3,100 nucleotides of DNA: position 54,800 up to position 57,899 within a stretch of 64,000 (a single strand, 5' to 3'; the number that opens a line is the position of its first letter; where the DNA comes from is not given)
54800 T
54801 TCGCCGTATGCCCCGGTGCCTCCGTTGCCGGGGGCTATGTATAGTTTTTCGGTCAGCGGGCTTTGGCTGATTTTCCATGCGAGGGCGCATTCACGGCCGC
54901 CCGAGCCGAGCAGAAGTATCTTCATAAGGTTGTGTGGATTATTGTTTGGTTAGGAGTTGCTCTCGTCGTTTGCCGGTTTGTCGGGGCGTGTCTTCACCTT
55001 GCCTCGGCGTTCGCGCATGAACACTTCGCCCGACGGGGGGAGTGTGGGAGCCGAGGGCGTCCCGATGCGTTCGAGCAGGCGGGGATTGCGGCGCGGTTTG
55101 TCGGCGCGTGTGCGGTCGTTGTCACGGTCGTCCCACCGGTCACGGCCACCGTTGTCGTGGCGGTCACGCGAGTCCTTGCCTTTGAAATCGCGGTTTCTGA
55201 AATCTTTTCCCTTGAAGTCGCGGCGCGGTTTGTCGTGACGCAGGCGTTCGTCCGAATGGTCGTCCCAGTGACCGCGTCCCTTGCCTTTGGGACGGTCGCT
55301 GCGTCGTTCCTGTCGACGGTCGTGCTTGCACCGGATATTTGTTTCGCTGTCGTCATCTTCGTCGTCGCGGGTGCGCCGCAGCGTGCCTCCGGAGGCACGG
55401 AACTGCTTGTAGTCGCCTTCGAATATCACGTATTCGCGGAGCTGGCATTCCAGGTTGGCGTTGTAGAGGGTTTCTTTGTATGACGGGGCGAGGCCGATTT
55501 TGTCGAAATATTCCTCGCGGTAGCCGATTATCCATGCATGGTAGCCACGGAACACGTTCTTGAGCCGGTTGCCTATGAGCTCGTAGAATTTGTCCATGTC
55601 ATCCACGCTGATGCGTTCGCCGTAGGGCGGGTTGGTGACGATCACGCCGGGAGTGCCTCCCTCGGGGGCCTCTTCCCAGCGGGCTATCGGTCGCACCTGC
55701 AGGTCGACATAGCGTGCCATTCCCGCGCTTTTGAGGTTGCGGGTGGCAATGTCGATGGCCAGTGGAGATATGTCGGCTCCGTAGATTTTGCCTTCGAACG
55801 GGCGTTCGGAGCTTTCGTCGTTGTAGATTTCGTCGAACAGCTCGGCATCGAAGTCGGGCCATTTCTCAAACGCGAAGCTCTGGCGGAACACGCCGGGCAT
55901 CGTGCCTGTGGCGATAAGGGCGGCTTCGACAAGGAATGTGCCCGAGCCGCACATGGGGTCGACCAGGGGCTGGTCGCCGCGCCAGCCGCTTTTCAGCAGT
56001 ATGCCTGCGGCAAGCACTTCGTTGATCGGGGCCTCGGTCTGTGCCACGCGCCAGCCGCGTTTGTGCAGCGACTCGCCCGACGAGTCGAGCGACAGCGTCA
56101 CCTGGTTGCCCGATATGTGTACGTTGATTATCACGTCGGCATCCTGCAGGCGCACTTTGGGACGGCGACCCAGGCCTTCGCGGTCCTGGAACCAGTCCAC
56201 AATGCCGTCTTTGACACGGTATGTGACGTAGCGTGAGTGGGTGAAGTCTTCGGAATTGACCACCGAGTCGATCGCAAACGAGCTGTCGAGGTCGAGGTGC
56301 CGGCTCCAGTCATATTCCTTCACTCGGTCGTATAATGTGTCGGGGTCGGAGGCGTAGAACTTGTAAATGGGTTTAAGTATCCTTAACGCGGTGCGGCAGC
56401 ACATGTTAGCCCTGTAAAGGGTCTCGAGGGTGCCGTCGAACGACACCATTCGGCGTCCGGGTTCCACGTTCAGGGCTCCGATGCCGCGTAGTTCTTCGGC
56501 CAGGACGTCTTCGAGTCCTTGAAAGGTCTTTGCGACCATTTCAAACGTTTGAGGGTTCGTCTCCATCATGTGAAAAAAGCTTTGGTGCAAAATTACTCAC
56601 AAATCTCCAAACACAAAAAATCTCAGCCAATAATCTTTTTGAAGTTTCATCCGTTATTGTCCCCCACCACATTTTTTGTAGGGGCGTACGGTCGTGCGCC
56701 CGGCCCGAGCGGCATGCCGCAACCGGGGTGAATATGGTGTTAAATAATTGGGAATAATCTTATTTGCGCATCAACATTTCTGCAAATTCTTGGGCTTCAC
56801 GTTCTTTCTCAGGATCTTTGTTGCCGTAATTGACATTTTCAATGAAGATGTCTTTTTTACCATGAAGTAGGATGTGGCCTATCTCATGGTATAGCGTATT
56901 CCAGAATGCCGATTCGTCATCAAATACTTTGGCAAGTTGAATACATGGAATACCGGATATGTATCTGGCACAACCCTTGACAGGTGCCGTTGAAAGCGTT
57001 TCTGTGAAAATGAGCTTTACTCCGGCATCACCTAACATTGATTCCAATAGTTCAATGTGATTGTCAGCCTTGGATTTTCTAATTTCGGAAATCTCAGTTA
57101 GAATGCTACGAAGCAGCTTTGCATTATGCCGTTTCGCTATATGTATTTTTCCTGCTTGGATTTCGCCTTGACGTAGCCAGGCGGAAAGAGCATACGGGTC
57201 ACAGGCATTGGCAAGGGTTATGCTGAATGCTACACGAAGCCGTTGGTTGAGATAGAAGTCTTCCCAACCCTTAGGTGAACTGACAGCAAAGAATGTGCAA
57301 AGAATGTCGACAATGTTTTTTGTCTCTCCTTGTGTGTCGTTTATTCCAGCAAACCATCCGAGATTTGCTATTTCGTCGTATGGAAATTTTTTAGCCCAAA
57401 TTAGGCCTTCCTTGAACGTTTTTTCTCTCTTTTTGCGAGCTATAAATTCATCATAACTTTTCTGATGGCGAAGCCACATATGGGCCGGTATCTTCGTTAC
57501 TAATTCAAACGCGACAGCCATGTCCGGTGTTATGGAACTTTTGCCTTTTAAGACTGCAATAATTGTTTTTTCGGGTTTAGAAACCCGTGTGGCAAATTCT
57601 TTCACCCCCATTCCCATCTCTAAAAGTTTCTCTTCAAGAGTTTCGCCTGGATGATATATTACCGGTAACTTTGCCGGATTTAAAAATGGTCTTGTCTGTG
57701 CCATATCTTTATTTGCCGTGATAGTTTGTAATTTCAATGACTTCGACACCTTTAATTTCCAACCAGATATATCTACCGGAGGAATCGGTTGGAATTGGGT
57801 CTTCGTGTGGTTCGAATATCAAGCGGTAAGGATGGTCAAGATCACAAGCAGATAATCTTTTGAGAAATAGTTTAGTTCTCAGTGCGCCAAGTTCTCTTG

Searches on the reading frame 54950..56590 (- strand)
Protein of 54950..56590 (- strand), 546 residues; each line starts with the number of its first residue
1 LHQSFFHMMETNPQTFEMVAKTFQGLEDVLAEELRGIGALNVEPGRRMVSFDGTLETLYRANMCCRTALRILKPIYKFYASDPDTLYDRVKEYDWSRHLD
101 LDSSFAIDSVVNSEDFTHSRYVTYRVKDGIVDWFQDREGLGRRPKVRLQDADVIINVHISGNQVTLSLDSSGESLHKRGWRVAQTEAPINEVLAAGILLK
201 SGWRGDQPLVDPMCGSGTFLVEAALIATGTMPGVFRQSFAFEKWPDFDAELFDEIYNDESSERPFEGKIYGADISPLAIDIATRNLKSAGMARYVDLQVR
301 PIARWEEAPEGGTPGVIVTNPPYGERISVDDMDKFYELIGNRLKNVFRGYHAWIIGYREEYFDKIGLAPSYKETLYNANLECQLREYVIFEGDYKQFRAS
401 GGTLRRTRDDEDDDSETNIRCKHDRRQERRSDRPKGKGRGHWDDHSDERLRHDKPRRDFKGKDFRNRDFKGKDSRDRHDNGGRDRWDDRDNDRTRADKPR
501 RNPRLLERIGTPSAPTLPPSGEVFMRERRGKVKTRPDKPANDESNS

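Call 49: search_protein_families(library=pfam, proteins=[window:54950-56590:-], max_evalue=0.001)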
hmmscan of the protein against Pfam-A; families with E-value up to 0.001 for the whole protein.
window:54950-56590:- (546 aa): 3 families
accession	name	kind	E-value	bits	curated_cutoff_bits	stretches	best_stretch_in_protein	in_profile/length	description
PF01170.24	UPF0020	-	1.4e-39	136.3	22.3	1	178-384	1-195/197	RMKL-like, methyltransferase domain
PF22020.1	RlmL_1st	-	1.2e-16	60.9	27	1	17-72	1-55/55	RlmL ferredoxin-like domain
PF02926.22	THUMP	-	4.2e-16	59.6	20.6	1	81-169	2-84/84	THUMP domain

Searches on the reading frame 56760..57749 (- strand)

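Call 49: search_protein_families(library=pfam, proteins=[window:56760-57749:-], max_evalue=0.001)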
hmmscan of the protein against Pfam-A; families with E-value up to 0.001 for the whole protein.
window:56760-57749:- (329 aa): 1 family
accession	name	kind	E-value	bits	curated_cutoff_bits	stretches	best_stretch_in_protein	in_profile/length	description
PF06114.19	Peptidase_M78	-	2.3e-07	31.1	22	1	265-327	25-86/123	IrrE N-terminal-like domain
